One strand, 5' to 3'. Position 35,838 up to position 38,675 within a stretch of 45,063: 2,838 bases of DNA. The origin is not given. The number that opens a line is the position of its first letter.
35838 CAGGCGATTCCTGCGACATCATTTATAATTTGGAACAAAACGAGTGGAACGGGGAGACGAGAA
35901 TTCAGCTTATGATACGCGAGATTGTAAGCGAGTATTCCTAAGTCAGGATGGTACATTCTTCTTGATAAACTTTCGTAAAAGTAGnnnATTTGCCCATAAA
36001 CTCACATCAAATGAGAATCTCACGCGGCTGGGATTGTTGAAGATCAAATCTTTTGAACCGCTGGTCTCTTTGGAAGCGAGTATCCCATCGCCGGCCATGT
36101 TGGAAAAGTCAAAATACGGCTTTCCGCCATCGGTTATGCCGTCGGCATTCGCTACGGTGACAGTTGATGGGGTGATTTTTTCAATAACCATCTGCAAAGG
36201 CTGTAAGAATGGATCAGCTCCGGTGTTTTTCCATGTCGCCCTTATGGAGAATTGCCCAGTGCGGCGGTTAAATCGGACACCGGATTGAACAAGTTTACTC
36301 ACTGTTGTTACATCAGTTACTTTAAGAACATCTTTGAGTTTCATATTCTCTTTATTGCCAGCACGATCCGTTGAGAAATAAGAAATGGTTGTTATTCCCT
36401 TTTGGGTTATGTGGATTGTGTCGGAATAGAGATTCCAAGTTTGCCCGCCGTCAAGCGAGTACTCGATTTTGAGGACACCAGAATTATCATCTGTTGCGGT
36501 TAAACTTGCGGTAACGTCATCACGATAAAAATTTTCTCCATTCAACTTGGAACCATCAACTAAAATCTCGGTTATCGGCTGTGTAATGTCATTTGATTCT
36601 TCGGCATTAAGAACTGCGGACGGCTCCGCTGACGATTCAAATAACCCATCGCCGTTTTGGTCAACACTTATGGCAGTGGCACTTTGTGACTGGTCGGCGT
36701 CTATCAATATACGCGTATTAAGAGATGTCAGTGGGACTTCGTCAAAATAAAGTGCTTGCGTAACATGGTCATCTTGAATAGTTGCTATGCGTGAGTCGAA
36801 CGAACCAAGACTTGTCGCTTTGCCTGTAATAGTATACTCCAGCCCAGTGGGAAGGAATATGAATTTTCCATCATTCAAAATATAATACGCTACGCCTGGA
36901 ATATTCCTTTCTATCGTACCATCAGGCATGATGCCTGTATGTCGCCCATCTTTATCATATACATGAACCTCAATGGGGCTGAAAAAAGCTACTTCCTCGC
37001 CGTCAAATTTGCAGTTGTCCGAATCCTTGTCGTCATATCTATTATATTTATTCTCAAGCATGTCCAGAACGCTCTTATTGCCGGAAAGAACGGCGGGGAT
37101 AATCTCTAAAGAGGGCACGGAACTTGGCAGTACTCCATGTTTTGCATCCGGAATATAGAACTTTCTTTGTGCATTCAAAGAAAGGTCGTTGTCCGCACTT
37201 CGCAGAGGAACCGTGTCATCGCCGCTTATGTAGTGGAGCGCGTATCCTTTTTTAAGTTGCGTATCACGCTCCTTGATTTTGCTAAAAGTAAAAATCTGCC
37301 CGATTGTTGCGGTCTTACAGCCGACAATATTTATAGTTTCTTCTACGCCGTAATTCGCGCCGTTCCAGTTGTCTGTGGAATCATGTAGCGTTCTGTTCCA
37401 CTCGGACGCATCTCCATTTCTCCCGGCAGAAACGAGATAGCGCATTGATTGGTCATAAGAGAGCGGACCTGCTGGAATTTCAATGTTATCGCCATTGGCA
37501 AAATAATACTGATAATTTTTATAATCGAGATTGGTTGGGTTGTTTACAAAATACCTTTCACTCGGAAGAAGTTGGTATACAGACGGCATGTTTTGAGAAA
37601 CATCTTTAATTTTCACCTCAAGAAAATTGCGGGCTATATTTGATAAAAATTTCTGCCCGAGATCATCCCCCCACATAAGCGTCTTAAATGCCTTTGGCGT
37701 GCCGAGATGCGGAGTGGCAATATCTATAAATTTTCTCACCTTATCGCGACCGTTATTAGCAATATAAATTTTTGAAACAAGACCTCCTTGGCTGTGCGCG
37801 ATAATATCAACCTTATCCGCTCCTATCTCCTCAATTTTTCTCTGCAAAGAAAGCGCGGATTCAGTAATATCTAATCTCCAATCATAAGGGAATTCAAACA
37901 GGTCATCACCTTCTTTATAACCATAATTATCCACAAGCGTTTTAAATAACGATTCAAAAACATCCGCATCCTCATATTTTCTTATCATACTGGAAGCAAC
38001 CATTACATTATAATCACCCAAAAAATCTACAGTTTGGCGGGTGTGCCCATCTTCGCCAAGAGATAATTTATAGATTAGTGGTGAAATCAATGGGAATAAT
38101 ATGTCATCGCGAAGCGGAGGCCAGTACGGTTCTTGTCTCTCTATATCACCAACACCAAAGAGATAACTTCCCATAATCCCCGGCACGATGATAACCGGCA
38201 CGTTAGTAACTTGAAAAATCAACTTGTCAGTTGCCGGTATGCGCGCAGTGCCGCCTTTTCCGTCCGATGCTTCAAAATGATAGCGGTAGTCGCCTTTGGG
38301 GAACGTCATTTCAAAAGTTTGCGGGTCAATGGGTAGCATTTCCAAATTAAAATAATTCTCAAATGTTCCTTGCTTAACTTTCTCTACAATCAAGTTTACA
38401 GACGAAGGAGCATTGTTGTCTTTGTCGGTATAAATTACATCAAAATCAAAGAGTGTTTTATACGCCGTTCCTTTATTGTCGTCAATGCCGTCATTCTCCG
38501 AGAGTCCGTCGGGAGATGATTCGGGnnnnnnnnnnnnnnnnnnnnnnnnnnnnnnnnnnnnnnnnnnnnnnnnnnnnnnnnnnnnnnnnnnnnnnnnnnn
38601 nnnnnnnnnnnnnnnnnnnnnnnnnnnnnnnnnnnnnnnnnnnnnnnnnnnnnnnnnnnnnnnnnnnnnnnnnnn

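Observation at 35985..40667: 1560-aa secreted beta-propeller/lipase fusion protein: candidate host-membrane or lipid-scavenging factor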

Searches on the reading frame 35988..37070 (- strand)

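Call 33: search_protein_families(library=pfam, proteins=[window:35988-37070:-], max_evalue=1)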
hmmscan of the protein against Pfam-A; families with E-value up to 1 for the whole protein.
window:35988-37070:- (361 aa): 5 families
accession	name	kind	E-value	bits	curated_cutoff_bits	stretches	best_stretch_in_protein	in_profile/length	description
PF13290.12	CHB_HEX_C_1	-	0.00079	19.8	22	1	181-243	5-65/67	Chitobiase/beta-hexosaminidase C-terminal domain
PF17957.7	Big_7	-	0.0017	19.4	24.1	1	177-218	10-48/70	Bacterial Ig domain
PF03174.19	CHB_HEX_C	-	0.0051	17.2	23.6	1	200-223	35-59/76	Chitobiase/beta-hexosaminidase C-terminal domain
PF21471.3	Reelin_subrepeat-B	-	0.035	14.3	27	1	193-229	53-77/127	Reelin subrepeat B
PF02012.26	BNR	-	0.099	13.1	27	1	204-213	2-11/12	BNR/Asp-box repeat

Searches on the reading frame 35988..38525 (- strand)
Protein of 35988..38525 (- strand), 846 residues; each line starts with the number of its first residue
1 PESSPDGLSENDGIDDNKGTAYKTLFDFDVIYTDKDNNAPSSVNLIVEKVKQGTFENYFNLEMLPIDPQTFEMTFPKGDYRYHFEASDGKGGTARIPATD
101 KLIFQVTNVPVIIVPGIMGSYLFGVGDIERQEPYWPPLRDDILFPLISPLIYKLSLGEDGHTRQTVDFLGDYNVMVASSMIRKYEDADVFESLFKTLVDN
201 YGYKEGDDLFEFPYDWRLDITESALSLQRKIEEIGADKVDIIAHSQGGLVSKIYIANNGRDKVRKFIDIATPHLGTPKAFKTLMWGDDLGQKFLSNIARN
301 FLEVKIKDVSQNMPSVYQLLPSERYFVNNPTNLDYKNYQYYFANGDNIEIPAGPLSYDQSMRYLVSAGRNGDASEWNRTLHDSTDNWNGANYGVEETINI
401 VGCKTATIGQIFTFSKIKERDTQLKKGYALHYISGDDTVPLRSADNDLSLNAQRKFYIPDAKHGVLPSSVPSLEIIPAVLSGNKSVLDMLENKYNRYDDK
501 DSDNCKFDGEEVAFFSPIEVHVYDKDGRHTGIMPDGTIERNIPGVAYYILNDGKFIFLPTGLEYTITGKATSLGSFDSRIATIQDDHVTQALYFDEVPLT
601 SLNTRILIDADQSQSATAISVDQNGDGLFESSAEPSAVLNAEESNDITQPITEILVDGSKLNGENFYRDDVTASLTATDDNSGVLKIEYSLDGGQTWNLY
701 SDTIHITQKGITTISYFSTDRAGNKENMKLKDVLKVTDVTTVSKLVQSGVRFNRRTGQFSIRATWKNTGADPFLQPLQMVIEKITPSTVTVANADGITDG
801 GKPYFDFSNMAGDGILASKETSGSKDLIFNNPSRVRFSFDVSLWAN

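Call 37: predict_structure(alignment_id=A2)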
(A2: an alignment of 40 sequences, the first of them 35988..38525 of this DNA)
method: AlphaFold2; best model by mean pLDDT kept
length: 846 residues; sequences in the alignment: 40
mean_pLDDT: 74.5   pTM: 0.72
mean pLDDT of the five models: 74.5, 71.4, 70.9, 70.1, 70.0
residues with pLDDT >= 90: 312; 70-90: 243; 50-70: 138; < 50: 153
segments of 3 or more residues with pLDDT < 50: 1-30, 94-106, 737-761, 769-779, 784-846
pLDDT, mean of each block of 10 residues (from residue 1): 32 41 42 60 74 71 63 52 70 47 56 96 79 81 66 88 63 82 92 93 91 96 96 95 98 95 96 95 87 73 88 95 78 69 70 85 90 85 89 93 95 71 73 95 79 84 95 94 86 70 83 93 97 87 93 93 95 92 91 90 93 79 93 90 76 80 68 81 77 55 70 76 66 48 27 35 49 43 45 38 38 30 29 32 33
secondary structure, 60 per line:
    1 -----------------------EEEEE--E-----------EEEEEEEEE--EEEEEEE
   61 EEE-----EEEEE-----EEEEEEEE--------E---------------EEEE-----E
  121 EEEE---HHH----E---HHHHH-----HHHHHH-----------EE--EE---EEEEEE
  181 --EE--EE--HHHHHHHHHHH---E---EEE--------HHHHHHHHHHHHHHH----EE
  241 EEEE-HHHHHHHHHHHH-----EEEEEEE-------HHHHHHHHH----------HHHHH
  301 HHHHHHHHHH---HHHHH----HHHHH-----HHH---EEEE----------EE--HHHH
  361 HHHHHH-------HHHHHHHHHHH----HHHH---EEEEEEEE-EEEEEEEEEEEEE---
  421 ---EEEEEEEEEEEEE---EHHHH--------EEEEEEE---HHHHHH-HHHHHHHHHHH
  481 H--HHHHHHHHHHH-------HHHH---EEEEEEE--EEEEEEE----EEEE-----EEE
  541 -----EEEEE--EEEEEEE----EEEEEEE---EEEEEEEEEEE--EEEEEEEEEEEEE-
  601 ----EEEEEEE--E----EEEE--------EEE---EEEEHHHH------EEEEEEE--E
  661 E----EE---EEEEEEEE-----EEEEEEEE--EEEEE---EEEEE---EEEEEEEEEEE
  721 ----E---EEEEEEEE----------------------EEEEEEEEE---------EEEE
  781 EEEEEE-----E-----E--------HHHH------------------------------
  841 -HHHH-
elements in order (helices of 4 or more, strands of 3 or more residues): E24-28 E43-51 E54-63 E69-73 E79-86 E111-114 E120-124 H139-143 H149-154 E175-180 H191-201 E209-211 H220-234 E239-244 H246-257 E263-269 H277-285 H296-310 H314-318 H323-327 E339-342 H357-366 H374-384 H389-392 E396-403 E405-417 E424-436 H441-444 E453-459 H463-468 H470-481 H484-494 H502-505 E509-515 E518-524 E529-532 E538-540 E546-550 E553-559 E564-570 E574-584 E587-599 E605-611 E619-622 E631-633 E637-640 H641-644 E651-657 E671-678 E684-691 E694-698 E702-706 E710-720 E729-736 E759-767 E777-786 H807-810 H842-845
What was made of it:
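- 38214..38522 (-): Ig-like or beta-sandwich linker unit, aa 716-818. AlphaFold models beta-strands at pLDDT 60-74 (call 37).
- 36588..37082 (-): Beta-sandwich that always follows the hydrolase, aa 1196-1360 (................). pLDDT mostly above 85 (call 37).
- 35988..36317 (-): Unassigned C-terminal domain, aa 1451-1560. pLDDT below 50 (call 37).
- Checked: It is modelled only as beta-strands at pLDDT 60-74 (call 37).
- The AlphaFold model has pLDDT mostly above 85 over the hydrolase (call 37).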

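Call 41: fold_search(model_id=the predicted structure, library=pdb)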
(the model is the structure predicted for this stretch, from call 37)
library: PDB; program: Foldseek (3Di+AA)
matches with E <= 10: 1478; with E <= 0.001: 160
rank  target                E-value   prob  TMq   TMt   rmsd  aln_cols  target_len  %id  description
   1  4x90_A                6.5e-17  1.00  0.34  0.72   5.8       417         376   18  Crystal structure of Lysosomal Phospholipase A2 (released 2015-03-11)
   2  4x92                  1.5e-16  1.00  0.34  0.73   5.6       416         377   17  Crystal structure of Lysosomal Phospholipase A2-S165A (released 2015-03-11)
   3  4x97_A                3.6e-16  1.00  0.34  0.73   5.5       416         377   17  Crystal structure of Lysosomal Phospholipase A2 in complex with methyl arachidonyl fluorophosphonate (MAFP) (released 2015-03-11)
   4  4x95_A                9.7e-16  1.00  0.34  0.72   5.6       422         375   18  Crystal structure of fully glycosylated Lysosomal Phospholipase A2 in complex with methyl arachidonyl fluorophosphonat (released 2015-03-25)
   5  4x96_A                6.7e-15  1.00  0.32  0.66   6.4       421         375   19  Low resolution crystal structure of Lecithin:Cholesterol Acyltransferase (LCAT; residues 21-397) (released 2015-03-25)
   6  5txf_A                1.4e-14  1.00  0.32  0.68   6.3       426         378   20  Crystal structure of Lecithin:cholesterol acyltransferase (LCAT) in a closed conformation (released 2017-10-25)
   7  6mvd_B                3.0e-13  1.00  0.31  0.67   5.9       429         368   17  Crystal structure of Lecithin:cholesterol acyltransferase (LCAT) in complex with isopropyl dodec-11-enylfluorophosphon (released 2018-12-05)
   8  6mvd_A                4.4e-13  1.00  0.32  0.68   6.8       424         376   19  Crystal structure of Lecithin:cholesterol acyltransferase (LCAT) in complex with isopropyl dodec-11-enylfluorophosphon (released 2018-12-05)
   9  4xx1_A                4.7e-13  1.00  0.32  0.68   6.6       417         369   18  Low resolution structure of LCAT in complex with Fab1 (released 2015-07-29)
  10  4xwg_A                8.1e-13  1.00  0.32  0.68   6.2       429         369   18  Crystal Structure of LCAT (C31Y) in complex with Fab1 (released 2015-07-29)
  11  5bv7_A                8.6e-13  1.00  0.32  0.66   6.5       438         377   18  Crystal structure of human LCAT (L4F, N5D) in complex with Fab of an agonistic antibody (released 2015-12-16)
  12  4xx1_J                7.4e-12  1.00  0.31  0.68   6.6       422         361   18  Low resolution structure of LCAT in complex with Fab1 (released 2015-07-29)
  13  4r1d_A                1.8e-10  1.00  0.28  0.44  11.9       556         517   14  The crystal structure of Tle4-Tli4 complex (released 2014-12-17)
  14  6wpx_A                1.9e-08  1.00  0.22  0.37  15.8       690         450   12  Crystal structure of Bacillus licheniformis lipase BlEst2 in propetide form (released 2021-06-09)
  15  6wpx_B                2.5e-08  1.00  0.24  0.40  14.4       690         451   11  Crystal structure of Bacillus licheniformis lipase BlEst2 in propetide form (released 2021-06-09)
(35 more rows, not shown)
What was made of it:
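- On LCAT/LPLA2 family (Pfam PF02450): Foldseek gives TM 0.72 normalised to LPLA2, over 417 aligned columns (call 41).
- On T6SS lipase effectors (Tle4 type): Foldseek E 1.8e-10, TM 0.44 (call 41).
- Closest known: Lysosomal phospholipase A2. Same: It is the best structural match, at TM 0.72 (call 41).
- Foldseek's best matches are LPLA2 (E 6.5e-17, TM 0.72) and LCAT (TM 0.66-0.68), followed by the antibacterial T6SS phospholipase Tle4, BlEst2 and PlaB (call 41).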

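Call 43: search_solved_structures(query=A2, max_evalue=0.001, show_alignments=2)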
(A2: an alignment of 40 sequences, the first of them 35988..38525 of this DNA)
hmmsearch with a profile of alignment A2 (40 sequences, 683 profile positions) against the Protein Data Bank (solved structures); distinct sequences matched with E-value up to 0.001: 51.
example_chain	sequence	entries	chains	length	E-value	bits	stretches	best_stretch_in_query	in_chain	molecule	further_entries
4x90_A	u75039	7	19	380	4.4e-24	88.2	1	78-424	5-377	Group XV phospholipase A2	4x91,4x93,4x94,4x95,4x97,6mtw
4x92_A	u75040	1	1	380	1.5e-22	83.2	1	78-424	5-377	Group XV phospholipase A2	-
4xx1_A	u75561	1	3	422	2.1e-20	76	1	72-271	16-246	Phosphatidylcholine-sterol acyltransferase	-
5bv7_A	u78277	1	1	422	2.1e-20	76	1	72-271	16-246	Phosphatidylcholine-sterol acyltransferase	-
5txf_A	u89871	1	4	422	2.2e-20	76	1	72-271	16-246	Phosphatidylcholine-sterol acyltransferase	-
4xwg_A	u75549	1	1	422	3.9e-20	75.2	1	72-271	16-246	Phosphatidylcholine-sterol acyltransferase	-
4x96_D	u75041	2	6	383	8.5e-20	74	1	79-271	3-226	Phosphatidylcholine-sterol acyltransferase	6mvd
9mxz_B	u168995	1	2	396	1.6e-19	73.1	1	79-271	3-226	Phosphatidylcholine-sterol acyltransferase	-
4r1d_A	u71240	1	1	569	3.1e-19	72.2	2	168-329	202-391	Uncharacterized protein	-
6nkc_A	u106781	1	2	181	2.6e-11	46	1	183-236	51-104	Lipase, Lip_vut1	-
5ct8_A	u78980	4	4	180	4.5e-11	45.2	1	181-236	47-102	Quadruple mutant lipase A | Esterase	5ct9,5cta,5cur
8xy5_A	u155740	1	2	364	5.6e-11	44.9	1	185-242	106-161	Alpha/beta hydrolase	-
1qge_D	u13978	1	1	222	5.8e-11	44.8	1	185-242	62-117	PROTEIN (TRIACYLGLYCEROL HYDROLASE)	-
1cvl_A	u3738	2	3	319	1.1e-10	43.9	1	185-242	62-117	TRIACYLGLYCEROL HYDROLASE | Lipase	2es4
1tah_B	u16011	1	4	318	1.1e-10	43.9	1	185-242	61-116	LIPASE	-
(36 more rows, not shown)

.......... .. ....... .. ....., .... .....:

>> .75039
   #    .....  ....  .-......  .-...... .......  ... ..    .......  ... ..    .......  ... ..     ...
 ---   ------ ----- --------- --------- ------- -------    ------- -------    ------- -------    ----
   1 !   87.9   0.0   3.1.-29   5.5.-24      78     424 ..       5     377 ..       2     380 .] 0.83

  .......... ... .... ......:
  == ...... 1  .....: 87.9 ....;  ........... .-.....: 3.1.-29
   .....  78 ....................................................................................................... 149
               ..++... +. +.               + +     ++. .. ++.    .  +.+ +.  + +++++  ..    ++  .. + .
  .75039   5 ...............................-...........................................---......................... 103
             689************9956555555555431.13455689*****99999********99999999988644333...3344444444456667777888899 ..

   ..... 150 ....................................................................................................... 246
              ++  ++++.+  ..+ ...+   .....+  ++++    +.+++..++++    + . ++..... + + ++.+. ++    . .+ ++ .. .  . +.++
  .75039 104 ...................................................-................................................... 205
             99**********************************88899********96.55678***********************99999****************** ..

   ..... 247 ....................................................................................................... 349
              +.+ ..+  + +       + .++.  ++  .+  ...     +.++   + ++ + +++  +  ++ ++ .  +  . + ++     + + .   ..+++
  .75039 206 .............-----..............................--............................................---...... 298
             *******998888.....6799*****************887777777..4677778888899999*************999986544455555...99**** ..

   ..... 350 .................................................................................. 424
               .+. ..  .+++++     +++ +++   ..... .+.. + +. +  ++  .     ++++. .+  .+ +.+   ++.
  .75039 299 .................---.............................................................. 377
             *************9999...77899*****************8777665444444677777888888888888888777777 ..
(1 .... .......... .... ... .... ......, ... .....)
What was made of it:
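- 37791..37793 (-): Codon of the nucleophile Ser959 (AHSQGG). It aligns with LPLA2 Ser165, and the S165A entry has Ala at this column (call 43).
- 37218..37220 (-): Codon of Asp1150 (SGDDTVP). It aligns with GDGTV of LPLA2 (call 43).
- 37137..37139 (-): Codon of His1177 (DAKHGVL). It aligns with SEHIEM of LPLA2 (call 43).
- On LCAT/LPLA2 family (Pfam PF02450): The 40-sequence profile aligns with LPLA2 residues 5-377 of 380, E 4.4e-24 (call 43). Ser959, Asp1150 and His1177 are in register with the LPLA2 motifs, and the S165A mutant entry has Ala at the Ser column (call 43).
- On T6SS lipase effectors (Tle4 type): Profile E 3.1e-19 to 4r1d (call 43).
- Closest known: Lysosomal phospholipase A2. 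Same: The profile alignment runs end to end, over residues 5-377 of 380 (call 43). The oxyanion region and the Ser, Asp and His motifs are in register (call 43).
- Closest known: Pseudomonas aeruginosa Tle4/TplE, a T6SS antibacterial phospholipase effector. Same: It is a related alpha/beta hydrolase: profile E 3.1e-19 (call 43) and Foldseek E 1.8e-10 (call 41).
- The 40-sequence profile hits LPLA2 residues 5-377 of 380 at E 4.4e-24, with the oxyanion region (PGImGS against PGDLGN), Ser, Asp and His motifs in register (call 43). Tle4 (4r1d) is the best bacterial structural and profile match after LPLA2 and LCAT: Foldseek E 1.8e-10 (call 41) and profile E 3.1e-19 (call 43). Foldseek and profile hits include true lipases (BlEst2, Archaeoglobus fulgidus lipase, Burkholderia and Pseudomonas lipases) and PHB depolymerases (calls 41, 43). 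The whole LPLA2 chain, including the regions outside the core fold, is matched (call 43).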
